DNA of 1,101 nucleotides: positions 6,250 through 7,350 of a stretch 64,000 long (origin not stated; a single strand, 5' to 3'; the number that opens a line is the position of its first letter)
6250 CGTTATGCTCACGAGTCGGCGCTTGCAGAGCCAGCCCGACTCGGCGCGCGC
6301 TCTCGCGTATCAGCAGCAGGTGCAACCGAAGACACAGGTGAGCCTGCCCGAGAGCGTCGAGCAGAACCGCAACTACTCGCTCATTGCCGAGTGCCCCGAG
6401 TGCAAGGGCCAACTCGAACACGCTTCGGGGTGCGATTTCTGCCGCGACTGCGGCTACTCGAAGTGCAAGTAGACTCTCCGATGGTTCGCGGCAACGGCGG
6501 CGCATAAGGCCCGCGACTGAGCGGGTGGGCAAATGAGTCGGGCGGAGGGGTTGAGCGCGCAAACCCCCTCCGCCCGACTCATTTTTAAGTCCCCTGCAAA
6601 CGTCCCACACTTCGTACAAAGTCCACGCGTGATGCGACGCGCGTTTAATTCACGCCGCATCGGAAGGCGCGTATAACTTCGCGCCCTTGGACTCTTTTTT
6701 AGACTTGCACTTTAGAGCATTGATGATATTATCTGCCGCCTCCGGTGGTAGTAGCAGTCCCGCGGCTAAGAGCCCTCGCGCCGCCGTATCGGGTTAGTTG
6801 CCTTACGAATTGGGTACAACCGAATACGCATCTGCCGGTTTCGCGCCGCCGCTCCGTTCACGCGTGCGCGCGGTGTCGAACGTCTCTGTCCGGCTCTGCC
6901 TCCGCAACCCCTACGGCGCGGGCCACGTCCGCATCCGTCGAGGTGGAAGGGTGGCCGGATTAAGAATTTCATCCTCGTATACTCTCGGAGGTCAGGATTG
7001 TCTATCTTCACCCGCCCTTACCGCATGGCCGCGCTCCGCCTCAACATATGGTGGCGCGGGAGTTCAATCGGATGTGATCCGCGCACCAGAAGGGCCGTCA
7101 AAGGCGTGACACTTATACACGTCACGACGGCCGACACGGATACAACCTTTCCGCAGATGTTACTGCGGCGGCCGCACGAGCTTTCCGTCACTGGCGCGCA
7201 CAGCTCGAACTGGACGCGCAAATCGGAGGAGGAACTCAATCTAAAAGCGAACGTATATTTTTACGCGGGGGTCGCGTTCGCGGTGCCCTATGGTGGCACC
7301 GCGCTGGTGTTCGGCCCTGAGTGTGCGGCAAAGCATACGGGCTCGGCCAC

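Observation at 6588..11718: Compositionally foreign three-gene operon: unknown A, unknown B, and an N-terminally extended double KaiC/RecA-like ATPase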

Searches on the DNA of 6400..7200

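Call 52: search_rna_families(source=window, start=6400, end=7200, threshold=evalue, max_evalue=1)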
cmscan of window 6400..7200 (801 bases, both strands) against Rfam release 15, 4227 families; matches with E-value up to 1: 5.
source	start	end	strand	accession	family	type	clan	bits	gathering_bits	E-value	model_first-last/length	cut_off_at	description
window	6527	6587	-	RF03778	mir-483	Gene; miRNA;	-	30.6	60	0.0018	1-75/75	no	mir-483 microRNA precursor family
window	6535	6581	-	RF03340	mir-6511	Gene; miRNA;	-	27.8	87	0.02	1-67/67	no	mir-6511 microRNA precursor family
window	6528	6588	+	RF03778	mir-483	Gene; miRNA;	-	26.7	60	0.015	1-75/75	no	mir-483 microRNA precursor family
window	6529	6584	-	RF03269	mir-5697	Gene; miRNA;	-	25.1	50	0.015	1-59/59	no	mir-5697 microRNA precursor family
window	6520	6603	+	RF02031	tpke11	Gene; sRNA;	-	17.4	43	0.74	1-77/77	no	tpke11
